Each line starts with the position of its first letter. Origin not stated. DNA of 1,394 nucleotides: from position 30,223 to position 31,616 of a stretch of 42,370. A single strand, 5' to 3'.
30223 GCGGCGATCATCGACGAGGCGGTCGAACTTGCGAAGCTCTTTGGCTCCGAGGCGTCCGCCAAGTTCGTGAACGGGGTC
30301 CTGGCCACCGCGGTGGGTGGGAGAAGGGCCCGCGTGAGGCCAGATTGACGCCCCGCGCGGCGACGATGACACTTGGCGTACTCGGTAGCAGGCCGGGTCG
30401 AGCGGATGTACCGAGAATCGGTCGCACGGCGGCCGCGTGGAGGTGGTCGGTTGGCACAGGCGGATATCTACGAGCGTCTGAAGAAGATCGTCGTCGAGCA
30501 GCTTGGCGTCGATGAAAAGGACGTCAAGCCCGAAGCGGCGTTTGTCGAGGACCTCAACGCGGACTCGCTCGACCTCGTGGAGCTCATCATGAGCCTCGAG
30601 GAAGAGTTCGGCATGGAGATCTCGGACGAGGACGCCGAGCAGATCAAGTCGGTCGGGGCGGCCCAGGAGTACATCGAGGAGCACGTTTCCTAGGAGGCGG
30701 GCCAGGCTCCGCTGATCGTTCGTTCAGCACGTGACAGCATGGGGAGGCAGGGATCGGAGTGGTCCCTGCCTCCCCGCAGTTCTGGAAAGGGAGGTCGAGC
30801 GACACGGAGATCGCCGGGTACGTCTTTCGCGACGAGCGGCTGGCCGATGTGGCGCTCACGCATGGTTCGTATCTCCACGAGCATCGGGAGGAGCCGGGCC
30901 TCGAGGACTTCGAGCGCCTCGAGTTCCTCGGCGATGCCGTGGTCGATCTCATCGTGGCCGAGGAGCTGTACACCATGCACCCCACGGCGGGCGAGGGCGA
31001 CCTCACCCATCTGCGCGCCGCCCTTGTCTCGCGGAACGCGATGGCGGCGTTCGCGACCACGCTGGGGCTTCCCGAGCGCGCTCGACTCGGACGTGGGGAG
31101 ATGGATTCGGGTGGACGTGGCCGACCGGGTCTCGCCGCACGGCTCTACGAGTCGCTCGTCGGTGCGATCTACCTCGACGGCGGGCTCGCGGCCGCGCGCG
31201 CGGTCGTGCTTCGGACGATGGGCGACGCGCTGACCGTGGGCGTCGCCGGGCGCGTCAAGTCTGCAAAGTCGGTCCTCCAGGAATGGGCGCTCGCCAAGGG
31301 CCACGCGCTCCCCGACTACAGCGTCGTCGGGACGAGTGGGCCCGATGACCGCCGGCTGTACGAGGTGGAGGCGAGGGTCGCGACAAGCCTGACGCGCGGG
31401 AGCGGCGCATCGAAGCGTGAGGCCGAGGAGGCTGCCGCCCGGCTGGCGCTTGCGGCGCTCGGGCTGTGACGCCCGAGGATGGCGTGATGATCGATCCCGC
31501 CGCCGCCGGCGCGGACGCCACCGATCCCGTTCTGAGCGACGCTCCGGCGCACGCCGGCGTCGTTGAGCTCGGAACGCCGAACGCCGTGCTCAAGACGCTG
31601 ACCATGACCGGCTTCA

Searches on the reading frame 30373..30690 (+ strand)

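Call 22: search_protein_families(library=pfam, proteins=[window:30373-30690:+], max_evalue=0.001)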
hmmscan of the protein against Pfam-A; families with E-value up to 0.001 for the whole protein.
window:30373-30690:+ (106 aa): 1 family
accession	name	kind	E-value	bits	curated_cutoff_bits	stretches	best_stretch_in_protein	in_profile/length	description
PF00550.31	PP-binding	-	9.2e-14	51.9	20.8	1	34-96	1-62/67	Phosphopantetheine attachment site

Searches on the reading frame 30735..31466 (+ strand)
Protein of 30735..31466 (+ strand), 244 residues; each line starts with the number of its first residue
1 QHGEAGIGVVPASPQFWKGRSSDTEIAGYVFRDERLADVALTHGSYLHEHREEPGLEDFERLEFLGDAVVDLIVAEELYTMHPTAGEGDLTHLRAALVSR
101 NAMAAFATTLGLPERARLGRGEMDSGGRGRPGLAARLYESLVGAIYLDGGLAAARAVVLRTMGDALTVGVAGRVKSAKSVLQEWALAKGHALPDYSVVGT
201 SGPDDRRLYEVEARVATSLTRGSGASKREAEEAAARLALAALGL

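Call 22: search_protein_families(library=pfam, proteins=[window:30735-31466:+], max_evalue=0.001)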
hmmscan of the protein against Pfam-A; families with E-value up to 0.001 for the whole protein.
window:30735-31466:+ (244 aa): 3 families
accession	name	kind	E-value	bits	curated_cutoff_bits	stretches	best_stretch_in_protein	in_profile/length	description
PF14622.11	Ribonucleas_3_3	-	6.7e-31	107.6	35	1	33-162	1-124/128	Ribonuclease-III-like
PF00636.31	Ribonuclease_3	-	4.6e-21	76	27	1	60-150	1-102/102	Ribonuclease III domain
PF00035.32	dsrm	-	7.3e-12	46.1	23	1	177-242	1-66/66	Double-stranded RNA binding motif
